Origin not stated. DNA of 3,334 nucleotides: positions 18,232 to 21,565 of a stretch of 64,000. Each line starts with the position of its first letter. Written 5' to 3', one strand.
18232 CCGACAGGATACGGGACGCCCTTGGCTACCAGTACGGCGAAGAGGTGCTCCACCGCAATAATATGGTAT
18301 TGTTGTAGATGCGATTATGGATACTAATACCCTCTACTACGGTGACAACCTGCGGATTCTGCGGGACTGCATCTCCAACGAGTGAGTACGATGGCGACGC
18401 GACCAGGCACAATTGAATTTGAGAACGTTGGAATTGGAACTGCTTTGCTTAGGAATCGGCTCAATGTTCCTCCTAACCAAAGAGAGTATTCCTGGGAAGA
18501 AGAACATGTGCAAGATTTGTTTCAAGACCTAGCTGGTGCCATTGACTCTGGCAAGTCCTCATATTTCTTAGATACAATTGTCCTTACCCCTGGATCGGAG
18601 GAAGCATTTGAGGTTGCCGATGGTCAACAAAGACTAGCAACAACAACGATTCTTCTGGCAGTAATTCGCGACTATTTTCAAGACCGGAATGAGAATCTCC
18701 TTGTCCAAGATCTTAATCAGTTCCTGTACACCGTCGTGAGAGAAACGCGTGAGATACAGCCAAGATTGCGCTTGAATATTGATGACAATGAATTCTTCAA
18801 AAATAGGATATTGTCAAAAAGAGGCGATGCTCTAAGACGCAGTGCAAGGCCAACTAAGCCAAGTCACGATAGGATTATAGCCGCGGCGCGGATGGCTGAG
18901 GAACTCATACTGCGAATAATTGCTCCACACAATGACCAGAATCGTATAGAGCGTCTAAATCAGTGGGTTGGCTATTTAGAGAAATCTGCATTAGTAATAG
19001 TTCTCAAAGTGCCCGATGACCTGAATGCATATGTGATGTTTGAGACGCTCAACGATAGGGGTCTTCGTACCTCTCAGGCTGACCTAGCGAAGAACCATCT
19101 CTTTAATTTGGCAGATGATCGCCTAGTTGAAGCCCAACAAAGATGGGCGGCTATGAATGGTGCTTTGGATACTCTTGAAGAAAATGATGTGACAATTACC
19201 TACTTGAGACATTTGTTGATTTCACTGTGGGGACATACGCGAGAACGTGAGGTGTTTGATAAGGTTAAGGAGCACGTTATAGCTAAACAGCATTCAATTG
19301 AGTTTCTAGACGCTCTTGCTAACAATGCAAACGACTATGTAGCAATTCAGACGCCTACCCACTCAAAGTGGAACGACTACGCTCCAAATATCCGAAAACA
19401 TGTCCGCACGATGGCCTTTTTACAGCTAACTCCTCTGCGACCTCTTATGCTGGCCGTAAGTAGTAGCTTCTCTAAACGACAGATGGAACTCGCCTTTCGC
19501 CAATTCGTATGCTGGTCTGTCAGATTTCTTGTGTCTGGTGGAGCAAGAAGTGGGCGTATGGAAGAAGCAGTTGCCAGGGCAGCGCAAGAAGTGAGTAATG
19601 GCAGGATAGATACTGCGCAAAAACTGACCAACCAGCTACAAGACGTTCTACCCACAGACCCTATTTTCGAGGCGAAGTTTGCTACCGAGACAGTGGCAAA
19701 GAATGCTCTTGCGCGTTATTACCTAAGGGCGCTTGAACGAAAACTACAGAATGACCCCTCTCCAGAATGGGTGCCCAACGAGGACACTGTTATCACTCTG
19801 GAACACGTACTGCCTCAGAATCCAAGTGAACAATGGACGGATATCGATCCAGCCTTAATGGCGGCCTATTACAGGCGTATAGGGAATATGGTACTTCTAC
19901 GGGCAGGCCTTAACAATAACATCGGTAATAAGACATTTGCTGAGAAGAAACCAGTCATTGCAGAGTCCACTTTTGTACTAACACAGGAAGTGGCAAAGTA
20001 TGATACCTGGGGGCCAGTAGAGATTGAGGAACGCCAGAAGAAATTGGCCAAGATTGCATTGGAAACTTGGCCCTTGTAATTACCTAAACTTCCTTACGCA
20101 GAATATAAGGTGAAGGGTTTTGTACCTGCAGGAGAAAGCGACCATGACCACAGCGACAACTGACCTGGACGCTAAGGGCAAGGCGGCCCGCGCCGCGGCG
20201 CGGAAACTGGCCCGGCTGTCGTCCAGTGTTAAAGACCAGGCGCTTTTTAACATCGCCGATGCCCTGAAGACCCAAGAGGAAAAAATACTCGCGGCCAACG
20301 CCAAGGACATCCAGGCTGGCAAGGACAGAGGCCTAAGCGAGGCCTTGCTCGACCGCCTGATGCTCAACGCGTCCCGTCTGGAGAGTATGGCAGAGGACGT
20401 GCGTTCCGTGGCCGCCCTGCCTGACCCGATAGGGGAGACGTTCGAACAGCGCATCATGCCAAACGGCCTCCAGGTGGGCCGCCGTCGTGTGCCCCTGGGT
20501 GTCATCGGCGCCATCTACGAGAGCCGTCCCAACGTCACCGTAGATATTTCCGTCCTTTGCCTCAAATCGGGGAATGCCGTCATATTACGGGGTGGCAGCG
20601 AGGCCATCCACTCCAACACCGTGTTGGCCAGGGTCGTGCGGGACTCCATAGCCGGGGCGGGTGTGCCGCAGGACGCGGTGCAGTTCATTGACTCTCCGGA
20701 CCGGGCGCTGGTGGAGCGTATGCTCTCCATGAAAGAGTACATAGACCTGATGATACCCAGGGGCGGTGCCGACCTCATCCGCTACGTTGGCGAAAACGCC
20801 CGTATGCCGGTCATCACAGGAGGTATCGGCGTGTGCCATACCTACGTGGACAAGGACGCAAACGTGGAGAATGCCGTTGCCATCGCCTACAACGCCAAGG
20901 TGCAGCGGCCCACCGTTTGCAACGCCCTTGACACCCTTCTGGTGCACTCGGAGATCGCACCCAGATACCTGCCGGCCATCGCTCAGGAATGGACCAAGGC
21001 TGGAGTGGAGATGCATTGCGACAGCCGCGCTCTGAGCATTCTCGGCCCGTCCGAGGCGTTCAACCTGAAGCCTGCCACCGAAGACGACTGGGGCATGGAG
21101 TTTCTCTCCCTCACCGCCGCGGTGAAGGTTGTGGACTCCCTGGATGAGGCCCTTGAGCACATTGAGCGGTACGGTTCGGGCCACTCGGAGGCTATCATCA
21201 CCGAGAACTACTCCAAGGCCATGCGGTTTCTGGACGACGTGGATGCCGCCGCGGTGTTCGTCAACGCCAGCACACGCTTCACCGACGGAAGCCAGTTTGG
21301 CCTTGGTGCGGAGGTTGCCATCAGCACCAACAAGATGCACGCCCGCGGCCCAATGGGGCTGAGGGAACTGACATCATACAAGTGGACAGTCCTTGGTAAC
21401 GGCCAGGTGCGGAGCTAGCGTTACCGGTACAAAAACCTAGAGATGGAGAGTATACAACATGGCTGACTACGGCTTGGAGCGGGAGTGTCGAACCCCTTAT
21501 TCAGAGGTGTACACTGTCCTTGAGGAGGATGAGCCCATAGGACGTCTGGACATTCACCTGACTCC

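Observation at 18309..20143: Defence-type nuclease islet (methyltransferase stub + GmrSD-like DUF262/DUF1524 gene) splitting proB from proA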

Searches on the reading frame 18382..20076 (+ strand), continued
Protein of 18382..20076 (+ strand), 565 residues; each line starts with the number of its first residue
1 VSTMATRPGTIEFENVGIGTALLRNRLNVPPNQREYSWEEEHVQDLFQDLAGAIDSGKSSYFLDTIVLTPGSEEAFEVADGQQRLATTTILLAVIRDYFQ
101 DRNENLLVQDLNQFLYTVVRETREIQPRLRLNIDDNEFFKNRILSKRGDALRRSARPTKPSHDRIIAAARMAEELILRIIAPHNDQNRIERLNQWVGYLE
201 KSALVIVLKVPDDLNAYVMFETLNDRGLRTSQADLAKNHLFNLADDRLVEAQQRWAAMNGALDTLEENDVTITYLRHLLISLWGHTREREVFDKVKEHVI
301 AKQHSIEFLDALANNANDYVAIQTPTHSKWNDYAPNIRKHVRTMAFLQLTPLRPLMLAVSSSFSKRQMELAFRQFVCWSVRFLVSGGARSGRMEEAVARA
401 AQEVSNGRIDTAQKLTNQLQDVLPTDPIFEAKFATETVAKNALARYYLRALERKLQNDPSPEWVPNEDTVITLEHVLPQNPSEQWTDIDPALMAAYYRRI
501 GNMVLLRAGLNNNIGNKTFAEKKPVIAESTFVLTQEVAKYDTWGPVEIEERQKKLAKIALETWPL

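Call 29: find_encoding_contigs(protein=P0011, flank=5000, max_places=2)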
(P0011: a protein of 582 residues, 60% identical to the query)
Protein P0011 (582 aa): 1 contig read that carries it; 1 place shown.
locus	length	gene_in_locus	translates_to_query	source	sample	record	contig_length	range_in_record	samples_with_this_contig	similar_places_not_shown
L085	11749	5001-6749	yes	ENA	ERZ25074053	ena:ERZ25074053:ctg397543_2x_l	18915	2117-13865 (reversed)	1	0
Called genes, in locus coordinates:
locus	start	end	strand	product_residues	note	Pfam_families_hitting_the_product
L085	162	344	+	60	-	-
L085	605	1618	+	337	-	PF01972:SDH_protease, PF25145:NfeD1b_N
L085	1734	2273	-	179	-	PF00583:Acetyltransf_1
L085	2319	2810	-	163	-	PF13643:DUF4145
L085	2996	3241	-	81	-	-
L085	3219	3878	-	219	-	PF00561:Abhydrolase_1, PF12146:Hydrolase_4, PF12697:Abhydrolase_6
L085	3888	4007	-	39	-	-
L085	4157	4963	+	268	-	PF01791:DeoC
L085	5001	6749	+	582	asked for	PF03235:GmrSD_N, PF07510:GmrSD_C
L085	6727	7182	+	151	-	-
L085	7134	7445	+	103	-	PF00596:Aldolase_II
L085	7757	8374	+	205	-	PF00106:adh_short, PF13561:adh_short_C2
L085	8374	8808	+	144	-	PF13561:adh_short_C2, PF00106:adh_short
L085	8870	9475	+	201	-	-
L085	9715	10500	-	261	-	-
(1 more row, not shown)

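Call 30: find_encoding_contigs(protein=P0014, flank=5000, max_places=2)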
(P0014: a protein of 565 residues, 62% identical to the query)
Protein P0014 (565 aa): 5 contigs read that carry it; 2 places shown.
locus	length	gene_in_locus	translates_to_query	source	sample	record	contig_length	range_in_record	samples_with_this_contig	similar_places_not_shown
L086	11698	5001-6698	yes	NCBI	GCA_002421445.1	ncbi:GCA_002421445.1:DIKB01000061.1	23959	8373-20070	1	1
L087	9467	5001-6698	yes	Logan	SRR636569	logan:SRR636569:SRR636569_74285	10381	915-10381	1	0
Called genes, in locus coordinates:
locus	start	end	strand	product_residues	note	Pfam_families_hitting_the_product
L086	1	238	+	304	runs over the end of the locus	PF00005:ABC_tran, PF13304:AAA_21 (faint), PF27102:NodI_C (weak)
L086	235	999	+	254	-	PF01061:ABC2_membrane, PF12698:ABC2_membrane_3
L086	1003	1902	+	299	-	PF00849:PseudoU_synth_2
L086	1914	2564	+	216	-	PF00578:AhpC-TSA, PF08534:Redoxin, PF13905:Thioredoxin_8 (weak)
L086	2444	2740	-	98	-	-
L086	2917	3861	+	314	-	PF02086:MethyltransfD12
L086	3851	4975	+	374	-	PF09566:RE_SacI_N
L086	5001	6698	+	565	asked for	PF03235:GmrSD_N, PF07510:GmrSD_C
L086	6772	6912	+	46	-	-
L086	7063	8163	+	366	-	PF01594:AI-2E_transport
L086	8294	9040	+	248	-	PF00300:His_Phos_1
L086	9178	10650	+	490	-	PF00535:Glycos_transf_2, PF13641:Glyco_tranf_2_3, PF13632:Glyco_trans_2_3 (faint), PF01522:Polysacc_deac_1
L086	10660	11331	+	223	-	-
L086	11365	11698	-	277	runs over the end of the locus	PF00950:ABC-3, PF01032:FecCD (weak)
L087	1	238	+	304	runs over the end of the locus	PF00005:ABC_tran, PF13304:AAA_21 (faint), PF27102:NodI_C (weak)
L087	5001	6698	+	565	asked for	PF03235:GmrSD_N, PF07510:GmrSD_C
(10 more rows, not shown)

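Call 68: predict_structure(alignment_id=A7)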
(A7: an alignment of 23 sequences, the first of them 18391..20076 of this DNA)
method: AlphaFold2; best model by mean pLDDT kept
length: 562 residues; sequences in the alignment: 23
mean_pLDDT: 86.9   pTM: 0.60
mean pLDDT of the five models: 86.9, 85.6, 85.5, 84.6, 78.1
residues with pLDDT >= 90: 311; 70-90: 208; 50-70: 26; < 50: 17
segments of 3 or more residues with pLDDT < 50: 1-5, 221-226
pLDDT, mean of each block of 10 residues (from residue 1): 53 87 79 69 86 80 81 85 93 94 93 86 89 91 90 90 93 90 89 92 81 58 52 82 83 90 86 96 86 91 94 95 93 92 92 96 96 96 83 94 96 95 96 91 95 91 78 81 77 92 68 84 91 93 95 97 91
secondary structure, 60 per line:
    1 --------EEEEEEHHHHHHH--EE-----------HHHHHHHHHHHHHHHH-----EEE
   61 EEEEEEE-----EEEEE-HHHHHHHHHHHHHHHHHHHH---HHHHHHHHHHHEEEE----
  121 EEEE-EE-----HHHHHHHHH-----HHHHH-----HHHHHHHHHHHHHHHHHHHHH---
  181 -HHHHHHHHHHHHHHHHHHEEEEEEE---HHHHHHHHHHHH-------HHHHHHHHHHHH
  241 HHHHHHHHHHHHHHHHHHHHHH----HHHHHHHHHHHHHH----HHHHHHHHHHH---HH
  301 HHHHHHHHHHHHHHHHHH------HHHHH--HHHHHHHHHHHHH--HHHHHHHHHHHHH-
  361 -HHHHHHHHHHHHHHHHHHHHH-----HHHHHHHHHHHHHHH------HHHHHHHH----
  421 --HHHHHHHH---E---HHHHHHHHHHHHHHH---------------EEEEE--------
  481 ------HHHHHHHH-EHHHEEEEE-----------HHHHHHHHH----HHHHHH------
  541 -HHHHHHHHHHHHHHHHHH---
elements in order: E9-14 H15-21 H37-52 E58-67 E73-77 H79-98 H102-112 E113-116 E121-124 H133-141 H147-151 H157-177 H182-199 E200-206 H210-221 H229-262 H267-280 H285-295 H299-318 H325-329 H332-344 H347-359 H362-382 H388-402 H409-416 H423-430 H438-452 E468-472 H487-494 E500-504 H516-524 H529-534 H542-559

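Call 70: fold_search(model_id=the predicted structure, library=pdb)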
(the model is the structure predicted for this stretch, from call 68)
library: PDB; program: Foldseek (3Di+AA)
matches with E <= 10: 60; with E <= 0.001: 8
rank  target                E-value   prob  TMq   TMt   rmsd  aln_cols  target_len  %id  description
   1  9jfl_A                4.7e-19  1.00  0.50  0.48  12.7       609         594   21  Molecular basis of the phosphorothioation-sensing antiphage defence system DndBCDE-DndI (released 2024-12-11)
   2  9jfl_B                9.0e-17  1.00  0.48  0.47  12.5       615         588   21  Molecular basis of the phosphorothioation-sensing antiphage defence system DndBCDE-DndI (released 2024-12-11)
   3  7drr_A                2.2e-13  1.00  0.44  0.34  12.0       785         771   16  Structure of SspE-R100A protein (released 2022-06-29)
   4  7drs_A                2.4e-13  1.00  0.45  0.35  12.1       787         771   16  Structure of SspE_40224 (released 2022-06-29)
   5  6jiv_A                1.6e-07  1.00  0.31  0.31  12.9       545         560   16  SspE crystal structure (released 2020-03-25)
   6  6jiv_C                2.6e-07  1.00  0.33  0.33  11.6       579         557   16  SspE crystal structure (released 2020-03-25)
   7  7p9k_A                1.4e-05  1.00  0.37  0.36  14.9       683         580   13  BrxU, GmrSD-family Type IV restriction enzyme (released 2021-12-08)
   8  7p9m_B                4.6e-05  1.00  0.36  0.36  15.0       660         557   13  BrxU, GmrSD-family Type IV restriction enzyme (released 2021-12-08)
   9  8e4y                  6.0e-01  0.03  0.09  0.08  22.5       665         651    9  Cryo-EM structure of human glycerol-3-phosphate acyltransferase 1 (GPAT1) in complex with 2-oxohexadecyl-CoA (released 2022-12-21)
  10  6j9n_A                2.6e+00  0.14  0.11  0.29  10.1       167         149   17  NmeHNH+AcrIIC3 (released 2019-03-06)
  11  5oql_U                2.8e+00  0.02  0.08  0.10  24.1       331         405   13  Cryo-EM structure of the 90S pre-ribosome from Chaetomium thermophilum (released 2017-10-11)
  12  1yzs_MODEL_1_A        3.2e+00  0.15  0.09  0.31   7.5        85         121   16  Solution structure of human sulfiredoxin (srx) (released 2005-03-22)
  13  6z4v_AAA              3.2e+00  0.02  0.08  0.08  22.6       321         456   13  Crystal structure of the neurotensin receptor 1 (NTSR1-H4bmx) in complex with NTS8-13 (released 2021-02-10)
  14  6kqg_F                3.3e+00  0.05  0.11  0.15  17.9       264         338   12  Thermus thermophilus initial transcription complex comprising sigma A and 5'-OH RNA of 6 nt (released 2020-03-11)
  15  6tmx_A                3.4e+00  0.02  0.07  0.07  22.9       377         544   11  Structure of the chaperonin gp146 from the bacteriophage EL (Pseudomonas aeruginosa) in complex with ATPgammaS (released 2020-04-22)
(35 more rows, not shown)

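Call 71: find_related_loci(query=window:18391-20076:+, collection=viral_contigs, flank=4000)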
Query window:18391-20076:+ (562 aa) in viral_contigs; peptide patterns used: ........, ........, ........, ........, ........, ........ (x = any residue, [..] = any of these).
No stretch of DNA in the collection matches any of the patterns.

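Call 79: search_dna_similar(query=window:18391-20076:+, collection=plasmids, mode=protein, max_evalue=1e-20, max_rows=12)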
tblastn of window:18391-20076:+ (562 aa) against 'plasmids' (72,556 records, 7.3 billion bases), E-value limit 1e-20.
Records with a match: 46; places in all: 47; records where one place covers at least 80% of the query: 45.
Best place of each record, by identity: <60% 46.
By first word of the organism name: Escherichia 6; Synechocystis 5; Klebsiella 5; Bacillus 3; Salmonella 3; Listeria 2; Phaeobacter 2; Lactiplantibacillus 2; Paraburkholderia 1; Burkholderia 1; and 16 more.
By predicted mobility (MOB-suite, as given by PLSDB): non-mobilizable 24; conjugative 12; mobilizable 10.
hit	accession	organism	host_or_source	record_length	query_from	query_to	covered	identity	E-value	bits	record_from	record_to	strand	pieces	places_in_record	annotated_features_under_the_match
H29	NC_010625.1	Paraburkholderia phymatum STM815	-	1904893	14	562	98%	38.8%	9e-114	379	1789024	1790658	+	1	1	record has no annotation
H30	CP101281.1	Burkholderia sp. FXe9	bacteria,soil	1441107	14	562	98%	38.1%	4e-112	374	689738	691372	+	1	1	DUF262 domain-containing protein | HNH endonuclease family protein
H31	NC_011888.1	Methylobacterium nodulans ORS 2060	-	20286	15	560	97%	28.4%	4e-62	229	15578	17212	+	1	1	DUF262 domain-containing protein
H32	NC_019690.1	Pseudanabaena sp. PCC 7367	-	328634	19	560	96%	28.1%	5e-53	202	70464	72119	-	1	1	DUF262 domain-containing protein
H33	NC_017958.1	Tistrella mobilis KA081020-065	-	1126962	19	560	96%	27.5%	2e-50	194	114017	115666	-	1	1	record has no annotation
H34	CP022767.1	Ralstonia solanacearum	Solanum tuberosum,single cell,Potato ...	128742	26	560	95%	27.7%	2e-46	182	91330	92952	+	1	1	hypothetical protein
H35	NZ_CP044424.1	Paracoccus pantotrophus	cell culture,denitrifying, ...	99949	26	542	92%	28.5%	7e-49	190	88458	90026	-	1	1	DUF262 domain-containing HNH endonuclease family protein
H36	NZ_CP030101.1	Listeria monocytogenes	Environment,water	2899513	14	562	98%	26.8%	1e-46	183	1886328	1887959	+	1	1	none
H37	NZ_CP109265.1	Streptomyces hirsutus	-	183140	24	520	88%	28.7%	6e-22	108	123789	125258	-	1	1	DUF262 domain-containing protein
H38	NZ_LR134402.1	Listeria monocytogenes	Homo sapiens,Vein blood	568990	14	562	98%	25.8%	3e-46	182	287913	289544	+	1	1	DUF262 domain-containing protein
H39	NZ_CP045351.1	Vibrio aquimaris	pure culture,Non-filtered water from ...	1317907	25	562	96%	26.1%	1e-43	174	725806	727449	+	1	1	none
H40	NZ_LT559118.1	Nonomuraea gerenzanensis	-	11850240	24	561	96%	25.6%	1e-34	147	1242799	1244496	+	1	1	none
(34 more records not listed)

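Call 80: search_dna_similar(query=window:18391-20076:+, collection=phages, mode=protein, max_evalue=1e-10, max_rows=8)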
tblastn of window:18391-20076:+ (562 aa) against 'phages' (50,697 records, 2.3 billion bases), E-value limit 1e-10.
Records with a match: 4; places in all: 4; records where one place covers at least 80% of the query: 4.
Best place of each record, by identity: <60% 4.
By first word of the organism name: Listeria 2; Bacteriophage 1; Anaeroplasmataceae 1.
By host as written in the record: Listeria monocytogenes 2; - 1; Anaeroplasmataceae 1.
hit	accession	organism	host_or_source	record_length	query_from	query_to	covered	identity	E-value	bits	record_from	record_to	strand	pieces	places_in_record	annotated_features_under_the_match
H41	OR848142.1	Listeria phage LM 4-14-1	Listeria monocytogenes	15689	14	562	98%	26.7%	2e-49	190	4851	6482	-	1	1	record has no annotation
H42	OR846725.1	Listeria phage LM 4-11-1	Listeria monocytogenes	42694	14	562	98%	26.7%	2e-49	190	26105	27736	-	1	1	record has no annotation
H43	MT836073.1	Bacteriophage sp.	human fecal samples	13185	26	562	96%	23.6%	1e-24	114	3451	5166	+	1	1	record has no annotation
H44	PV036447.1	Anaeroplasmataceae phage NatCom_34063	Anaeroplasmataceae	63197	26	555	94%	23.1%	2e-19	99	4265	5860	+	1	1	hypothetical protein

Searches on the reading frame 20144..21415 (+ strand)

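Call 4: search_protein_families(library=pfam, proteins=[window:20144-21415:+], max_evalue=0.01)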
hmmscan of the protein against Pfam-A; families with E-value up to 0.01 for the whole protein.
window:20144-21415:+ (424 aa): 1 family
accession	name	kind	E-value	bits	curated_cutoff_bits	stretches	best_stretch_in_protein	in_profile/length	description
PF00171.27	Aldedh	-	2.2e-24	86.3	23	2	5-290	28-300/461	Aldehyde dehydrogenase family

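Call 6: search_protein_families(library=ncbifam, proteins=[window:20144-21415:+], max_evalue=0.01)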
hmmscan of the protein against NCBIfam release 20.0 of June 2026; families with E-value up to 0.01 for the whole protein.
window:20144-21415:+ (424 aa): 26 families (the best 25 are shown)
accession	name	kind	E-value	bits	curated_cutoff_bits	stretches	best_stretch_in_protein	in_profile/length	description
NF001221.0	PRK00197.1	equivalog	6.6e-185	614.8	289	1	5-423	4-417/418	glutamate-5-semialdehyde dehydrogenase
TIGR00407.1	proA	equivalog_domain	1.9e-159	530.8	317.45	1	15-413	1-398/398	glutamate-5-semialdehyde dehydrogenase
TIGR01092.1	P5CS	equivalog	7.1e-108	361.7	796.75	1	12-422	292-694/715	delta l-pyrroline-5-carboxylate synthetase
NF010378.0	PRK13805.1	equivalog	1.4e-18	66.1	951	1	117-274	110-268/872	bifunctional acetaldehyde-CoA/alcohol dehydrogenase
NF040648.1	lactal_redase_Meth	equivalog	6.4e-17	61.7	650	2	13-285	40-300/463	lactaldehyde dehydrogenase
NF047625.1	AcylSulfactDhSauS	equivalog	2.7e-16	59.4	600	2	116-280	101-265/464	acylating sulfoacetaldehyde dehydrogenase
TIGR02518.1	EutH_ACDH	equivalog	5.8e-16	58.4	620.1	1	13-267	15-255/488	acetaldehyde dehydrogenase (acetylating)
NF042993.1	AlphKGSA_gudD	equivalog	5.9e-12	45.1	770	2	4-277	40-301/481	alpha-ketoglutaric semialdehyde dehydrogenase GucD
NF011927.0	PRK15398.1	subfamily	4.4e-09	35.5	403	1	115-280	127-293/465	aldehyde dehydrogenase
TIGR03216.1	OH_muco_semi_DH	equivalog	4.6e-09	35.4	693.25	1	6-286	36-310/481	2-hydroxymuconic semialdehyde dehydrogenase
NF052305.1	DioxValDhHalo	equivalog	7e-09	35.1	750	2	325-410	390-474/483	2,5-dioxovalerate dehydrogenase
NF045736.1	PaDhStyDRhodo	equivalog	1.4e-07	30.5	800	1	3-272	37-299/479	phenylacetaldehyde dehydrogenase StyD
NF006916.0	PRK09407.1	equivalog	2.4e-07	29.7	521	1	4-288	54-326/526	succinic semialdehyde dehydrogenase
TIGR01804.1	BADH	equivalog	8.7e-07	27.8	668.6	1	6-281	35-298/467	betaine-aldehyde dehydrogenase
TIGR01722.1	MMSDH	subfamily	8.6e-06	24.7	448.5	0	107-294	126-312/477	CoA-acylating methylmalonate-semialdehyde dehydrogenase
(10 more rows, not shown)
